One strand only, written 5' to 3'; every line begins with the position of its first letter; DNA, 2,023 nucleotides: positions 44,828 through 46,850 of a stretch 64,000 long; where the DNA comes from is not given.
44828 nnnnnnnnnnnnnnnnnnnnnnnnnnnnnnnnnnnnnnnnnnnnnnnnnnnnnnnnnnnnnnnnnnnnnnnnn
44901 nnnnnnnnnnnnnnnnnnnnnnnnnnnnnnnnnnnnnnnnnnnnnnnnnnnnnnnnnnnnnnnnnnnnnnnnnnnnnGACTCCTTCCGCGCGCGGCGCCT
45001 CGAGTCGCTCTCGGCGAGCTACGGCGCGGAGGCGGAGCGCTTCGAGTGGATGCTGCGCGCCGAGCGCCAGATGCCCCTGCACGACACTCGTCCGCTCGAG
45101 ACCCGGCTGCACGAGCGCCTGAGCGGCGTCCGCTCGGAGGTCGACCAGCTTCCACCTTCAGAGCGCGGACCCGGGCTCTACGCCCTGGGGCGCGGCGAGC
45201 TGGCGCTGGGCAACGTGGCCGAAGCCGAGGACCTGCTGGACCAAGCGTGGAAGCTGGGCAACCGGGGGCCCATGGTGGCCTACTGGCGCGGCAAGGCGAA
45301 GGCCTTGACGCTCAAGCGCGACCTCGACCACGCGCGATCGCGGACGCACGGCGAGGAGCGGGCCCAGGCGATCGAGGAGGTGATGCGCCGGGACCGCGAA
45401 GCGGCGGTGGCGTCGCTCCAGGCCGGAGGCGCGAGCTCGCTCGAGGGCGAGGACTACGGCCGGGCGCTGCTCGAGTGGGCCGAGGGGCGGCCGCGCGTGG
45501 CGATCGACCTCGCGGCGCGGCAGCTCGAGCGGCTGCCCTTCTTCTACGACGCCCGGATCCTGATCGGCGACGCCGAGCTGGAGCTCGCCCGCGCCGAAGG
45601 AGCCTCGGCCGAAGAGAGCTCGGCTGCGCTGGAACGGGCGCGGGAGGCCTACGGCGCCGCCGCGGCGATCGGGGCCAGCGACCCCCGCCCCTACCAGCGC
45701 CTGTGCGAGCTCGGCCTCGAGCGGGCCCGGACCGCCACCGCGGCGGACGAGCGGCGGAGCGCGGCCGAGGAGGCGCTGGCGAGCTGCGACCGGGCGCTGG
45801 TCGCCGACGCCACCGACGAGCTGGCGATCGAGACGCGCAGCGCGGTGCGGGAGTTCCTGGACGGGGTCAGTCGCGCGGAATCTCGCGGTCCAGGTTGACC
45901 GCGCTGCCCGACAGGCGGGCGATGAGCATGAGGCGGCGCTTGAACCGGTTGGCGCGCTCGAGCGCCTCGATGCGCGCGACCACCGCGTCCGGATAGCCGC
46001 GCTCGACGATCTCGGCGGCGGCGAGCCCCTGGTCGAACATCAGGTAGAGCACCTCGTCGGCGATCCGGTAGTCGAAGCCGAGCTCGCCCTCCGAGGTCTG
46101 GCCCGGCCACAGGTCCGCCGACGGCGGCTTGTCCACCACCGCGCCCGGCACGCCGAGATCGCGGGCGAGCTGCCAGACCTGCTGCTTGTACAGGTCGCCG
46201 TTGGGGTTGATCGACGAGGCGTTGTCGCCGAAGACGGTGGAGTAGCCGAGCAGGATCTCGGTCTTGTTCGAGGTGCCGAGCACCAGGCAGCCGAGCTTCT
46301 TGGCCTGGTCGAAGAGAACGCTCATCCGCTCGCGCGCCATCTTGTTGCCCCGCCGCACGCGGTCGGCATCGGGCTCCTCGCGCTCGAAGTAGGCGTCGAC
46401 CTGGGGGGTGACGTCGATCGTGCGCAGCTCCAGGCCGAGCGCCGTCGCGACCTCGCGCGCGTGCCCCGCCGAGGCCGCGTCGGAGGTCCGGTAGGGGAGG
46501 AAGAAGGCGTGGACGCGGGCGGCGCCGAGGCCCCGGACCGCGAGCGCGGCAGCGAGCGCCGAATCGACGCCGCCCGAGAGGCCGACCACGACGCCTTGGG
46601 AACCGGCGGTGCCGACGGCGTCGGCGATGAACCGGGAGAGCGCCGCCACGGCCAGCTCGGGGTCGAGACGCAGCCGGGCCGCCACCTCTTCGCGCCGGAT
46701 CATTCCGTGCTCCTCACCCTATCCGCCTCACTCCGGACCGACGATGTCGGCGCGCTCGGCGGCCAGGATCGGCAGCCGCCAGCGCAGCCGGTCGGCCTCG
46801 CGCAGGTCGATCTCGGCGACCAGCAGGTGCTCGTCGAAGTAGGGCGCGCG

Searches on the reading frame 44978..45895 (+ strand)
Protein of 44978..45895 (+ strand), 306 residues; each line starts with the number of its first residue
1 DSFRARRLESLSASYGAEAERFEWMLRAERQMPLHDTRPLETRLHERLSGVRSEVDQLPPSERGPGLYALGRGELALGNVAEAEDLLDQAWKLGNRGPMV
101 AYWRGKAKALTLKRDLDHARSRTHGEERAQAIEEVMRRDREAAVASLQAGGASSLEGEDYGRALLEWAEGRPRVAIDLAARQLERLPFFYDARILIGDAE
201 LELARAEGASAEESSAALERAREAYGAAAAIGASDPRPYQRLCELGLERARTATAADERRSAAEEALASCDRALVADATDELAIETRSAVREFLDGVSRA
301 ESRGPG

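Call 44: find_homologous_proteins(query=window:44978-45895:+, max_evalue=0.00001)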
Query window:44978-45895:+ (306 aa): 2 proteins with E <= 0.00001 among 8000 candidates.
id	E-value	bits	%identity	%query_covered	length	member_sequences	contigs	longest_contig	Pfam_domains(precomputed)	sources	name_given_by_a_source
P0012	7.1e-74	267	53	97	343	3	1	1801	-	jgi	jgi:serine/threonine-protein kinase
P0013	4.8e-57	212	52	87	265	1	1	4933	-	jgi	jgi:serine/threonine-protein kinase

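Call 46: find_encoding_contigs(protein=P0013, flank=5000, max_places=3)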
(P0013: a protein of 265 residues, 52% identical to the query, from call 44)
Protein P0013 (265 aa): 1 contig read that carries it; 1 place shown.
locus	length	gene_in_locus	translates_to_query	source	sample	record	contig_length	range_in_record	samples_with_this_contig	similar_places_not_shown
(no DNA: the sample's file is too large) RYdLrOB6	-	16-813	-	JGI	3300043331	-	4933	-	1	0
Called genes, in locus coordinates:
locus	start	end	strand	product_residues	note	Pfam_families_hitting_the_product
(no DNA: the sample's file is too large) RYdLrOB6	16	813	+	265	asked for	-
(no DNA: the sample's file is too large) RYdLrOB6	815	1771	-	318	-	PF01073:3Beta_HSD, PF01370:Epimerase, PF02719:Polysacc_synt_2, PF04321:RmlD_sub_bind, PF07993:NAD_binding_4 (faint), PF16363:GDP_Man_Dehyd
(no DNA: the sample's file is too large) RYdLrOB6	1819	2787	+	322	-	-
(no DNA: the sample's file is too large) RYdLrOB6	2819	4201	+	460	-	PF00278:Orn_DAP_Arg_deC, PF02784:Orn_Arg_deC_N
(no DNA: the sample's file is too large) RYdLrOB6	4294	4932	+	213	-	?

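Call 47: find_encoding_contigs(protein=P0012, flank=5000, max_places=3)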
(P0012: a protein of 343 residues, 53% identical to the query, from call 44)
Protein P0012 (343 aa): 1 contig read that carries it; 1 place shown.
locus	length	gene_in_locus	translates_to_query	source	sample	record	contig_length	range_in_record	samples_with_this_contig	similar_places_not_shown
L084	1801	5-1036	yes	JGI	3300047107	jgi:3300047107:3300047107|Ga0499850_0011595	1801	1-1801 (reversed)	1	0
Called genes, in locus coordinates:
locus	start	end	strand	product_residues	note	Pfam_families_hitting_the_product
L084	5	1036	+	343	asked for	-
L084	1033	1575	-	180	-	PF01370:Epimerase, PF16363:GDP_Man_Dehyd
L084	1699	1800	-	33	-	?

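Call 87: search_protein_families(library=pfam, proteins=[window:44978-45895:+], max_evalue=10)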
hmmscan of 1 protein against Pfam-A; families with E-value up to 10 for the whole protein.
window:44978-45895:+ (306 aa): 5 families
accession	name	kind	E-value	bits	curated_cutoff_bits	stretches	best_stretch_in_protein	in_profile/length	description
PF13432.12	TPR_16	-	0.017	16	32.7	1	68-120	1-51/65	Tetratricopeptide repeat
PF13428.12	TPR_14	-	0.065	14.4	23.5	3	67-98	4-35/44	Tetratricopeptide repeat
PF07721.20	TPR_4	-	0.078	14.1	27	1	67-89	4-26/26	Tetratricopeptide repeat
PF07719.23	TPR_2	-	0.36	11.5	27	1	66-90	3-27/34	Tetratricopeptide repeat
PF14559.12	TPR_19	-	2.7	8.8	25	1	71-93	32-54/68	Tetratricopeptide repeat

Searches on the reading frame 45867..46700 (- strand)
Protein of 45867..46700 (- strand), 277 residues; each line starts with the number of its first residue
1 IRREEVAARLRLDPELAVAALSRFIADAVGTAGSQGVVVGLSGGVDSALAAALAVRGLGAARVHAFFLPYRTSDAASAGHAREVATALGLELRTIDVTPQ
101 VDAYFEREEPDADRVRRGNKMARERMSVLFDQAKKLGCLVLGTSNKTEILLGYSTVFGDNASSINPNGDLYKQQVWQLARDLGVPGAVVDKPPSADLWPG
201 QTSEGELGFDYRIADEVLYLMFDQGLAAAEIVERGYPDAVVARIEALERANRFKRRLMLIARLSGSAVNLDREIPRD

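Call 29: find_related_loci(query=window:45867-46700:-, collection=genome_contigs, flank=6000)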
Query window:45867-46700:- (277 aa) in genome_contigs; peptide patterns used: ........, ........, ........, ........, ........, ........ (x = any residue, [..] = any of these).
600 stretches matched a pattern (row limit reached: there are more); 536 encode a relative of the query (tblastn E <= 1e-3); the best 80 are kept; 80 distinct loci.
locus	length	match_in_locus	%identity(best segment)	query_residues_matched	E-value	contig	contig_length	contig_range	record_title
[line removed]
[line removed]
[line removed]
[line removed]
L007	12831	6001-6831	75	1-277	1e-127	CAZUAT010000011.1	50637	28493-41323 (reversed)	MAG TPA_asm: uncultured Thermoanaerobaculia bacterium isolate binchicken_co350_62 genome assembly, contig: NODE_1016_len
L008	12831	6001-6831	75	1-277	8e-128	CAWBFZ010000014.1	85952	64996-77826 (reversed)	MAG: Thermoanaerobaculia bacterium isolate MFD04716.bin.2.310 genome assembly, contig: contig_64455, whole genome shotgu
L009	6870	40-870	75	1-277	2e-127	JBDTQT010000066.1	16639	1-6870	MAG: Thermoanaerobaculia bacterium isolate cluster3_bin.229 NODE_13147_length_16639_cov_8.923300, whole genome shotgun s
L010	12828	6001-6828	71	2-277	6e-127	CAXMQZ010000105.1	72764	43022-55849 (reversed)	MAG: uncultured Polyangiaceae bacterium isolate 10C-St20-MC-01_bin.6.orig genome assembly, contig: k141_3301507, whole g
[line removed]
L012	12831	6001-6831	76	1-277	1e-125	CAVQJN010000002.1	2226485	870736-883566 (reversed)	MAG: Thermoanaerobaculia bacterium isolate MFD02416.bin.1.114 genome assembly, contig: contig_74413, whole genome shotgu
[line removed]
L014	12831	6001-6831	73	1-277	2e-122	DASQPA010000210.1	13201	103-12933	MAG TPA_asm: Thermoanaerobaculia bacterium isolate SMAG_U10817 k141_2935244, whole genome shotgun sequence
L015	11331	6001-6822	73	1-274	1e-119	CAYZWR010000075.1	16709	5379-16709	MAG TPA_asm: uncultured Thermoanaerobaculia bacterium isolate SRP173033_co1_328 genome assembly, contig: NODE_6613_lengt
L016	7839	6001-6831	77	1-277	4e-119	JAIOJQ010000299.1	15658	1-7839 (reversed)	MAG: Thermoanaerobaculia bacterium isolate MAG_60 contig_182086, whole genome shotgun sequence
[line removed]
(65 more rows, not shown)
